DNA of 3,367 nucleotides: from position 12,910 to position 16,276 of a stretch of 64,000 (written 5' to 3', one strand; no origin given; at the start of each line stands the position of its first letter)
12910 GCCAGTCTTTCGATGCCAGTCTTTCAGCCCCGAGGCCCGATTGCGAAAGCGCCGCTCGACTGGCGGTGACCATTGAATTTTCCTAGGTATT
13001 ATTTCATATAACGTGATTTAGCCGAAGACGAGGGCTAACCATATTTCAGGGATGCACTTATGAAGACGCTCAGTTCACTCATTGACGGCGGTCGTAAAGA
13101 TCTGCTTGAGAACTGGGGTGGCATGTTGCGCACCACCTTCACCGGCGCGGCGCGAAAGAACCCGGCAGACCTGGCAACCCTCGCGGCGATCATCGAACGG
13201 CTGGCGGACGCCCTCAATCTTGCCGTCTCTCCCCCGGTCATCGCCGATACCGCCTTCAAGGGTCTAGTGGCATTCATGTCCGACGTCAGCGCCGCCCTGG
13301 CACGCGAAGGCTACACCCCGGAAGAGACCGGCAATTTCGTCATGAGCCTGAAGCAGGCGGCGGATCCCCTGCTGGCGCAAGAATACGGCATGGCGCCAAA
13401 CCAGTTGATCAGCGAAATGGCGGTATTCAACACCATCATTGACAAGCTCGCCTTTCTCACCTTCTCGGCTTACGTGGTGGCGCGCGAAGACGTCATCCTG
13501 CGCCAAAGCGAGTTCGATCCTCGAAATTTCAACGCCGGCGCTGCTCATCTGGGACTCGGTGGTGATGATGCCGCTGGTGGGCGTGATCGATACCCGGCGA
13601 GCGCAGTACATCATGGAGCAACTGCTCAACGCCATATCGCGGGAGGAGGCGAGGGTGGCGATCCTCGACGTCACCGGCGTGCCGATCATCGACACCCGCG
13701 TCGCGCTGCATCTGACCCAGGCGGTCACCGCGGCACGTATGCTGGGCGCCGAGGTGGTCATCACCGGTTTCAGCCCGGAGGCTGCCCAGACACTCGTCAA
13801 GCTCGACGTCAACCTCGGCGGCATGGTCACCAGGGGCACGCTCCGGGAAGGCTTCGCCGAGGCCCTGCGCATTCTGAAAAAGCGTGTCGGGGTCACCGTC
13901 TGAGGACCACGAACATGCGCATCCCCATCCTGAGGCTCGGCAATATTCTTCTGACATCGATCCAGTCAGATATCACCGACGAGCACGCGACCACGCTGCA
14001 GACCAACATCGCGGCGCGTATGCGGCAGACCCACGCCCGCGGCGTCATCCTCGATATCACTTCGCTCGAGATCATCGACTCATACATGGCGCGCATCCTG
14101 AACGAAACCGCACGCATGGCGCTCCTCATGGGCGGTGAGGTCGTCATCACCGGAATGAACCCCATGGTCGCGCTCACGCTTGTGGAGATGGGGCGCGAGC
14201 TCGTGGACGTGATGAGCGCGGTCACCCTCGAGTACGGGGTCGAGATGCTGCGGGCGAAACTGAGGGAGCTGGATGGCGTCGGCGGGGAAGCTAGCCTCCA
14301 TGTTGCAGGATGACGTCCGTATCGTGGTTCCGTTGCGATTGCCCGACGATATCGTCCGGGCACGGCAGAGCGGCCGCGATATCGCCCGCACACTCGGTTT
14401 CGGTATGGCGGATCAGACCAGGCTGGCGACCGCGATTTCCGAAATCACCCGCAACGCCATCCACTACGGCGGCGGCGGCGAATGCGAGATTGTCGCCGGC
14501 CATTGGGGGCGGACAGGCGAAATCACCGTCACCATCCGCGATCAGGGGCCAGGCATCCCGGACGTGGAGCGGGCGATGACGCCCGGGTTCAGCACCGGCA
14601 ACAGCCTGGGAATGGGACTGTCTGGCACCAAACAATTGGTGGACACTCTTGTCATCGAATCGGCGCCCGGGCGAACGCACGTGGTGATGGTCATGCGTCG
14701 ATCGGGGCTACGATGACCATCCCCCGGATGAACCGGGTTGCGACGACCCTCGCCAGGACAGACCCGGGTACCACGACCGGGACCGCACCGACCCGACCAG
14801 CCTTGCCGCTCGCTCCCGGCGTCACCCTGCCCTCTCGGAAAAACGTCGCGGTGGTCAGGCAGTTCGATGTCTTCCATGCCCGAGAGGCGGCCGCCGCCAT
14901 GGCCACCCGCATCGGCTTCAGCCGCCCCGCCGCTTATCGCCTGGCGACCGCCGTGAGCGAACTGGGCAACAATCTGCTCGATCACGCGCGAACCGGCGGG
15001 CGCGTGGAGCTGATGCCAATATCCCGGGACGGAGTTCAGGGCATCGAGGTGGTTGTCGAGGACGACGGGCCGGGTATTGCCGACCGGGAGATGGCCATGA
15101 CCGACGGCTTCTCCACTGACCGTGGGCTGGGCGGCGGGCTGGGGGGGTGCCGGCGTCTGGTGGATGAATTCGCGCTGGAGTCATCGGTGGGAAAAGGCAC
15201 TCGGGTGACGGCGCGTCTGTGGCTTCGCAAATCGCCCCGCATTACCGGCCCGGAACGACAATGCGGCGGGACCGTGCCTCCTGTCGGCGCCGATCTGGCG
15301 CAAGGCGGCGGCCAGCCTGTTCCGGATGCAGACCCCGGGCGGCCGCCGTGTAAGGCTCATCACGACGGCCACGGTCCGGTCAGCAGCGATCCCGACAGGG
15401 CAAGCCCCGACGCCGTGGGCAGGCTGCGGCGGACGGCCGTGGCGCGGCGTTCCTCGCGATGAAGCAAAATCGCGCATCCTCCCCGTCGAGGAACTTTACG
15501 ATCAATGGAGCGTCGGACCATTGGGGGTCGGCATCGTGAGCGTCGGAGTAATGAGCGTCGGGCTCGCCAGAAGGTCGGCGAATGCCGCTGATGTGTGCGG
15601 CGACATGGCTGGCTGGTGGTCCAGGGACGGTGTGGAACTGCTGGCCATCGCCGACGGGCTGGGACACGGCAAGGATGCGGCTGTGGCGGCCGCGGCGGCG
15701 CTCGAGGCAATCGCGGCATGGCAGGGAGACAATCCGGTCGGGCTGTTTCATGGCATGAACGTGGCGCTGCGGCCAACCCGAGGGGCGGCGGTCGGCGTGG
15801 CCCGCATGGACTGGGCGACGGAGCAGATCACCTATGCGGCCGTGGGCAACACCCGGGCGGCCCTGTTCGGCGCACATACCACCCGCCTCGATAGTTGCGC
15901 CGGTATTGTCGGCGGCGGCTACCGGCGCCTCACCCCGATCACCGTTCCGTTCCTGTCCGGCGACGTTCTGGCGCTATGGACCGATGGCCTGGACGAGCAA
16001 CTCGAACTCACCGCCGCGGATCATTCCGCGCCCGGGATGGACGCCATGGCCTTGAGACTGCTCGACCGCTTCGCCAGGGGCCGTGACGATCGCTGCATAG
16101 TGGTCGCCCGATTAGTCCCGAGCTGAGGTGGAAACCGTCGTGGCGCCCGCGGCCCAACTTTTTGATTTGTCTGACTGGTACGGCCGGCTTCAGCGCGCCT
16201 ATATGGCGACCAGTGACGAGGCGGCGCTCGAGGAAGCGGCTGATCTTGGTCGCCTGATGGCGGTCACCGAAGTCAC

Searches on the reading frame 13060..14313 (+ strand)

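Call 3: search_protein_families(library=pfam, proteins=[window:13060-14313:+], max_evalue=0.1)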
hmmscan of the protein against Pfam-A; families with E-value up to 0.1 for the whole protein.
window:13060-14313:+ (417 aa): 3 families
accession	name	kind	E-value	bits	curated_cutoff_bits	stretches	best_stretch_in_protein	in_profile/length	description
PF01740.26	STAS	-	1.8e-09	37.8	22.6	1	292-378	6-92/106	STAS domain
PF14361.12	RsbRD_N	-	8.7e-09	36.5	24.3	1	5-101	2-99/104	RsbT co-antagonist protein rsbRD N-terminal domain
PF13466.11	STAS_2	-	0.01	16.4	29.2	1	301-374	3-74/80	STAS domain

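Call 5: search_protein_families(library=ncbifam, proteins=[window:13060-14313:+], max_evalue=0.01)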
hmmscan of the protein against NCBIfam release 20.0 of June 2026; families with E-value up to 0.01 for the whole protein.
window:13060-14313:+ (417 aa): 3 families
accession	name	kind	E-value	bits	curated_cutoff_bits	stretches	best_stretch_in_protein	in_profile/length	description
NF052652.1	YtvA_fam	equivalog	5.7e-10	39.1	250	1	278-386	126-235/243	YtvA family blue-light photoreceptor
TIGR00377.1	ant_ant_sig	superfamily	1.2e-05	25.2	53.45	1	285-374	2-91/108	anti-sigma factor antagonist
TIGR02886.1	spore_II_AA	equivalog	0.0088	16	114.75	0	295-371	8-84/106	anti-sigma F factor antagonist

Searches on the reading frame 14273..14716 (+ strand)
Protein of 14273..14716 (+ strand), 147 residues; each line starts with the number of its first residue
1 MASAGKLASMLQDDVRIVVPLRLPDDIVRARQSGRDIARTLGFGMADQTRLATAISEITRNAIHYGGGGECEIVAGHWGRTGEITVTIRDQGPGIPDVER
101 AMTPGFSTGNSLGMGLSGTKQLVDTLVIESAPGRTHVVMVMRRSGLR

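Call 3: search_protein_families(library=pfam, proteins=[window:14273-14716:+], max_evalue=0.1)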
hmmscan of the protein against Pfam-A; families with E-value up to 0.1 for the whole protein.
window:14273-14716:+ (147 aa): 2 families
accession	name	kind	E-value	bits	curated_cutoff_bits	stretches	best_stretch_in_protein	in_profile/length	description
PF02518.31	HATPase_c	-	4.3e-14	53.3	26.4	1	47-138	2-104/111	Histidine kinase-, DNA gyrase B-, and HSP90-like ATPase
PF13581.12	HATPase_c_2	-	7.2e-13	49.1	27.4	1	24-140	5-126/127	Histidine kinase-like ATPase domain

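Call 5: search_protein_families(library=ncbifam, proteins=[window:14273-14716:+], max_evalue=0.01)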
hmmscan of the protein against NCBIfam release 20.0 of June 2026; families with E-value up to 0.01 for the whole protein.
window:14273-14716:+ (147 aa): 11 families
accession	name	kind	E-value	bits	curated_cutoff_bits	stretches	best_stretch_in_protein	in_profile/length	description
TIGR01925.2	spIIAB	equivalog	6.7e-14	52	135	1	33-141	20-133/137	anti-sigma F factor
NF041045.1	RsbA_anti_sig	subfamily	1.6e-11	44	210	1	23-141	187-302/303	anti-sigma factor RsbA family regulatory protein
NF006800.0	PRK09303.1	equivalog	4.4e-05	22.6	342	1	34-100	256-322/383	histidine kinase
NF045900.1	HisKinCpxALeg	equivalog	0.00011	21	800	1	46-98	339-392/451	two-component system sensor histidine kinase CpxA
TIGR02966.1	phoR_proteo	equivalog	0.00016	20.8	334.2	1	46-97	225-275/333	phosphate regulon sensor histidine kinase PhoR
NF007007.0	PRK09470.1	equivalog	0.00016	20.7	486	1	46-100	351-402/463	envelope stress sensor histidine kinase CpxA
NF008312.0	PRK11100.1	equivalog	0.001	18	356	1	45-98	364-416/477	two-component system sensor histidine kinase CreC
TIGR02938.1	nifL_nitrog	equivalog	0.0013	17.4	242.45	1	52-124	389-470/494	nitrogen fixation negative regulator NifL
NF008298.1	PRK11086.1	subfamily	0.0015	17.1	520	1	50-126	423-503/529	DcuS/MalK family sensor histidine kinase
NF033092.0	HK_WalK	equivalog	0.0028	16.3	725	1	35-97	473-534/594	cell wall metabolism sensor histidine kinase WalK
NF041880.1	EPS_EpsF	equivalog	0.0047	15.5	900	1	45-121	383-464/492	response regulator EpsF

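Call 48: search_solved_structures(query=window:14306-14713:+, max_evalue=0.001, show_alignments=3)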
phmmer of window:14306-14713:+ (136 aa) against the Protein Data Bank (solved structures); distinct sequences matched with E-value up to 0.001: 5.
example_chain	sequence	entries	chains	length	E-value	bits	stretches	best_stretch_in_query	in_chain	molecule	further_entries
1th8_A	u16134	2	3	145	1.1e-08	38.4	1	33-128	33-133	Anti-sigma F factor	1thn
1til_A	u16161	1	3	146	1.7e-08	37.8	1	33-127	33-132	Anti-sigma F factor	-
1tid_A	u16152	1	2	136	1.8e-08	37.7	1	33-124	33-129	Anti-sigma F factor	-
1l0o_A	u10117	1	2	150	1.8e-08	37.7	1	33-127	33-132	Anti-sigma F factor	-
9p6i_A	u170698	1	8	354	2.5e-05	27.6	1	34-106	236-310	histidine kinase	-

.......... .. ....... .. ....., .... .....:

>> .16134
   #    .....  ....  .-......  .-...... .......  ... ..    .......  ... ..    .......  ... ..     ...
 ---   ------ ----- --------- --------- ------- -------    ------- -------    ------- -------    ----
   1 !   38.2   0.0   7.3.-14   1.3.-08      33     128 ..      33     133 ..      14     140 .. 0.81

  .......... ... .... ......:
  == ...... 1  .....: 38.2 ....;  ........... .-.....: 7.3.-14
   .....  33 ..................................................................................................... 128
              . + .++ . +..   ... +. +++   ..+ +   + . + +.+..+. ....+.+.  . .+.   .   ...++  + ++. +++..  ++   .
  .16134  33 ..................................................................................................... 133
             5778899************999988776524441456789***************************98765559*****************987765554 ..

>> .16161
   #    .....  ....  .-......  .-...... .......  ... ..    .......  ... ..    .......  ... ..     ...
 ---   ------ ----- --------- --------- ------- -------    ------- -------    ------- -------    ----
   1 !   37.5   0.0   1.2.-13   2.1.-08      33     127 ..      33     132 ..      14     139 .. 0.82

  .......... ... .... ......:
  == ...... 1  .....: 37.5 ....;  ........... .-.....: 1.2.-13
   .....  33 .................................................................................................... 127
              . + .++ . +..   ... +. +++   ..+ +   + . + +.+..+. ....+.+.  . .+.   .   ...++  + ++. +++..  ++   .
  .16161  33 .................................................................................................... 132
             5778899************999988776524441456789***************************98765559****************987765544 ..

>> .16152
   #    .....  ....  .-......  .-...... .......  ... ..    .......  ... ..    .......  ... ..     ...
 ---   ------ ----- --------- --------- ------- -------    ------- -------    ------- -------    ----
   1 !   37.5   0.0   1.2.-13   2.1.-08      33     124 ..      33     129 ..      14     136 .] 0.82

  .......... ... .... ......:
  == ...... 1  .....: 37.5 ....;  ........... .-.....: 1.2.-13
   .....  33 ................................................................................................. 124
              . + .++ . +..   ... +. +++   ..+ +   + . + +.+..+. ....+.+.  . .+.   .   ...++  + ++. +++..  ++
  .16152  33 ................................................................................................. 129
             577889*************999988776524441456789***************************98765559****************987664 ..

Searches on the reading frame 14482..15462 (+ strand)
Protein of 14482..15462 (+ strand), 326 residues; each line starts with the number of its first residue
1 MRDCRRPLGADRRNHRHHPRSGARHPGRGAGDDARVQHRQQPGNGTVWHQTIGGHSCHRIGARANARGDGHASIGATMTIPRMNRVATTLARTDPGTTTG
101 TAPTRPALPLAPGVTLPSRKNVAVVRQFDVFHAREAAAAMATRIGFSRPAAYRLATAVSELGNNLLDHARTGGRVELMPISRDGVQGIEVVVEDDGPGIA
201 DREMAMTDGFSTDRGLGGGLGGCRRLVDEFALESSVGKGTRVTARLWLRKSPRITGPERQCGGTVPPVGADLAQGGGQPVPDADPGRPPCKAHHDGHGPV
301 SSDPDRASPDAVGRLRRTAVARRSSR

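Call 3: search_protein_families(library=pfam, proteins=[window:14482-15462:+], max_evalue=0.1)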
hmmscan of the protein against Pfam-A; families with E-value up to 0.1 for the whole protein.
window:14482-15462:+ (326 aa): 2 families
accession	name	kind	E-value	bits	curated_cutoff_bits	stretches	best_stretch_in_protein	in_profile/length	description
PF02518.31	HATPase_c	-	5.5e-13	49.8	26.4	1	153-248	5-109/111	Histidine kinase-, DNA gyrase B-, and HSP90-like ATPase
PF13581.12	HATPase_c_2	-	4.8e-12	46.4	27.4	1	132-245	10-126/127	Histidine kinase-like ATPase domain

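Call 5: search_protein_families(library=ncbifam, proteins=[window:14482-15462:+], max_evalue=0.01)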
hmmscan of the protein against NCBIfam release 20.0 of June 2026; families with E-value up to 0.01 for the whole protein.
window:14482-15462:+ (326 aa): 2 families
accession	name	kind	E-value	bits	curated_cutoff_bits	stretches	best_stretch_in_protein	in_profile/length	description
TIGR01925.2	spIIAB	equivalog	1.3e-09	38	135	1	132-244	16-132/137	anti-sigma F factor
NF041045.1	RsbA_anti_sig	subfamily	4.5e-09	36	210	1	111-245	171-301/303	anti-sigma factor RsbA family regulatory protein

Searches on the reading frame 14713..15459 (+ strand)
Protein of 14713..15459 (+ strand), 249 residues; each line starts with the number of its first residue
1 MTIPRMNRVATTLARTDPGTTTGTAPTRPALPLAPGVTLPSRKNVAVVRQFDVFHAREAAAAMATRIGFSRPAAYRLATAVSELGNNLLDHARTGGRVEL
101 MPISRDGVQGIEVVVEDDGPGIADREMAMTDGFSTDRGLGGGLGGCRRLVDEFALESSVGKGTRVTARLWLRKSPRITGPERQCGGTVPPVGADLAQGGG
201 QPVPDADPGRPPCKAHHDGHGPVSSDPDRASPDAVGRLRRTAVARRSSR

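Call 49: search_solved_structures(query=window:14713-15459:+, max_evalue=0.001, show_alignments=3)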
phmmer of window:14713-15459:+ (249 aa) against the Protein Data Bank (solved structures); distinct sequences matched with E-value up to 0.001: 4.
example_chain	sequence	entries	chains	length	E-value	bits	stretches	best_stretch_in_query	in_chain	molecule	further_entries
1l0o_A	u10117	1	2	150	4.2e-06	29.9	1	55-176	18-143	Anti-sigma F factor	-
1til_A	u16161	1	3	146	7.9e-06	29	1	55-175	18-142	Anti-sigma F factor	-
1tid_A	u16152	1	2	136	3.3e-05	27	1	55-166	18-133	Anti-sigma F factor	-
1th8_A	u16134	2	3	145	3.4e-05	26.9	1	55-166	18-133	Anti-sigma F factor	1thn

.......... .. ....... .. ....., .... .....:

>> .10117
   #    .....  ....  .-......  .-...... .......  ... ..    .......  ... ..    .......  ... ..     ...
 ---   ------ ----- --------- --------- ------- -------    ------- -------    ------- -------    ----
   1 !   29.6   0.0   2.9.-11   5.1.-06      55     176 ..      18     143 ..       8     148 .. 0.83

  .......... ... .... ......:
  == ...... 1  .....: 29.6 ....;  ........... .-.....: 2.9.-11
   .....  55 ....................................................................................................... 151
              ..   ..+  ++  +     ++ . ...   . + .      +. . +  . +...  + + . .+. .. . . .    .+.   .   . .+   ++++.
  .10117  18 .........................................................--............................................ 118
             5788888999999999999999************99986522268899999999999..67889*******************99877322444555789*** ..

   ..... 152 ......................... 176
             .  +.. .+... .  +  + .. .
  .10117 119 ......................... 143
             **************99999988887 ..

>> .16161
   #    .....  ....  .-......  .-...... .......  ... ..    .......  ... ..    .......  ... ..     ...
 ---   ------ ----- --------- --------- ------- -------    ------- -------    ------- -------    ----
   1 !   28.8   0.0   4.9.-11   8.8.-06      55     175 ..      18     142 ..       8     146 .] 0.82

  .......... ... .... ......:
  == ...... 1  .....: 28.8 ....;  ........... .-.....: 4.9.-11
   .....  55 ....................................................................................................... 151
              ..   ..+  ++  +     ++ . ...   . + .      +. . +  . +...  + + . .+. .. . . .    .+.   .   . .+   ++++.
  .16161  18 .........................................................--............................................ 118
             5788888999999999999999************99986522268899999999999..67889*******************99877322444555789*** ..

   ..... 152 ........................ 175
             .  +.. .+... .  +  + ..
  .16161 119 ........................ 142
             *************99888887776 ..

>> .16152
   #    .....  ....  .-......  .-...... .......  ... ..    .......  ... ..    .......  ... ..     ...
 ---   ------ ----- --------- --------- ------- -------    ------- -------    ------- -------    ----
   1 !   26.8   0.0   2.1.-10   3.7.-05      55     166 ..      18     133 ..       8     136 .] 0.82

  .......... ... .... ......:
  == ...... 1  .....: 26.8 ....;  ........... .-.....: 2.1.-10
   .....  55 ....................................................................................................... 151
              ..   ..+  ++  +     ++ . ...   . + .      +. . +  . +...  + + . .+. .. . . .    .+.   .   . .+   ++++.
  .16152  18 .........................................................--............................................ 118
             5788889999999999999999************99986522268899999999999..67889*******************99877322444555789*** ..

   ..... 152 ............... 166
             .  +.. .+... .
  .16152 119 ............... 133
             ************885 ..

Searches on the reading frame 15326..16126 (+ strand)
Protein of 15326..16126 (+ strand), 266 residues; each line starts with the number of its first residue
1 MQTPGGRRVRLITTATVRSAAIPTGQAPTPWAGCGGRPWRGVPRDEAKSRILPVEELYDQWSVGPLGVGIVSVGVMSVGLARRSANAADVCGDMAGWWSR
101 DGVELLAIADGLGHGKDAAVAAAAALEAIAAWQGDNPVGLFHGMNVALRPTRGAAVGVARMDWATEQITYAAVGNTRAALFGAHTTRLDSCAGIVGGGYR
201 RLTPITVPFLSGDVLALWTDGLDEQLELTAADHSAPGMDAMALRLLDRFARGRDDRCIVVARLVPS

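Call 3: search_protein_families(library=pfam, proteins=[window:15326-16126:+], max_evalue=0.1)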
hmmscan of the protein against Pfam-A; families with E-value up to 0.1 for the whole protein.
window:15326-16126:+ (266 aa): 2 families
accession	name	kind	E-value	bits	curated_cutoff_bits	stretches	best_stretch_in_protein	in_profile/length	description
PF07228.17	SpoIIE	-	4.1e-10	40.4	25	1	105-262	6-190/192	Stage II sporulation protein E (SpoIIE)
PF13672.11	PP2C_2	-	0.00022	21.3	24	1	87-131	8-52/209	Protein phosphatase 2C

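Call 5: search_protein_families(library=ncbifam, proteins=[window:15326-16126:+], max_evalue=0.01)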
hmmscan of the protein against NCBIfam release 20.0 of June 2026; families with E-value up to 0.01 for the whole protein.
window:15326-16126:+ (266 aa): 0 families
